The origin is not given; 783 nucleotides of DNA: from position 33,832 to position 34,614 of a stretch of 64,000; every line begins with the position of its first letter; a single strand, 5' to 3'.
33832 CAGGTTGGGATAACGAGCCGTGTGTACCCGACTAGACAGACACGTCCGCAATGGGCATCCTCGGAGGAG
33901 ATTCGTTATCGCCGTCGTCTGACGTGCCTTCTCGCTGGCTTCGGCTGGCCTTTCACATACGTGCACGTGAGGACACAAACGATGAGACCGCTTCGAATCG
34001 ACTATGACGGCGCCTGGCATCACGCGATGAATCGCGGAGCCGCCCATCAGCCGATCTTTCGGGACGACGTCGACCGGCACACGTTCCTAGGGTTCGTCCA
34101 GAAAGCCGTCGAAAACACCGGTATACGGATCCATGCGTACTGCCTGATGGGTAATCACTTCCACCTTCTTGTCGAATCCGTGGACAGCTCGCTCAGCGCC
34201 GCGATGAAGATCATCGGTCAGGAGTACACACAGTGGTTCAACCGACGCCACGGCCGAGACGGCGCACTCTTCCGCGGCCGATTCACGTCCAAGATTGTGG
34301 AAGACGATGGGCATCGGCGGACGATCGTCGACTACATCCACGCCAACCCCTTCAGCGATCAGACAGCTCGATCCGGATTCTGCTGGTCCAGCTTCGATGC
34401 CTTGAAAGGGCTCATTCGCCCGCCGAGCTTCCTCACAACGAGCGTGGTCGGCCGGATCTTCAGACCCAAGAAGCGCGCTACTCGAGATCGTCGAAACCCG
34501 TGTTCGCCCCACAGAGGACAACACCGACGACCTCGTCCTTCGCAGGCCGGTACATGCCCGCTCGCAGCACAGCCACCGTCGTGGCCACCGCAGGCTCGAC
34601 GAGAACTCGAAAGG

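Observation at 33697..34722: RAYT-type (IS200-like HUH/Y1) transposase gene directly adjacent to a palindrome cluster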

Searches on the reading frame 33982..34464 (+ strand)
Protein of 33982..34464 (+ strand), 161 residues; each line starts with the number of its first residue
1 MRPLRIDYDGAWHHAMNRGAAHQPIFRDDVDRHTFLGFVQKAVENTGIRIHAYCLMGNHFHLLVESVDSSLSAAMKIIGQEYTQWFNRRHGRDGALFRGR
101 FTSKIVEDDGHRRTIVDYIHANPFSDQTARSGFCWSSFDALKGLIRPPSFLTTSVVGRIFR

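Call 21: search_solved_structures(query=window:33982-34464:+, max_evalue=1, show_alignments=2)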
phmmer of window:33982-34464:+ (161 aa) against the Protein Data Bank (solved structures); distinct sequences matched with E-value up to 1: 1.
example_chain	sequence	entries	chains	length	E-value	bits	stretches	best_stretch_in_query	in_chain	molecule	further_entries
3n29_A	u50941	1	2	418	0.18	14.7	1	31-88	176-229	Carboxynorspermidine decarboxylase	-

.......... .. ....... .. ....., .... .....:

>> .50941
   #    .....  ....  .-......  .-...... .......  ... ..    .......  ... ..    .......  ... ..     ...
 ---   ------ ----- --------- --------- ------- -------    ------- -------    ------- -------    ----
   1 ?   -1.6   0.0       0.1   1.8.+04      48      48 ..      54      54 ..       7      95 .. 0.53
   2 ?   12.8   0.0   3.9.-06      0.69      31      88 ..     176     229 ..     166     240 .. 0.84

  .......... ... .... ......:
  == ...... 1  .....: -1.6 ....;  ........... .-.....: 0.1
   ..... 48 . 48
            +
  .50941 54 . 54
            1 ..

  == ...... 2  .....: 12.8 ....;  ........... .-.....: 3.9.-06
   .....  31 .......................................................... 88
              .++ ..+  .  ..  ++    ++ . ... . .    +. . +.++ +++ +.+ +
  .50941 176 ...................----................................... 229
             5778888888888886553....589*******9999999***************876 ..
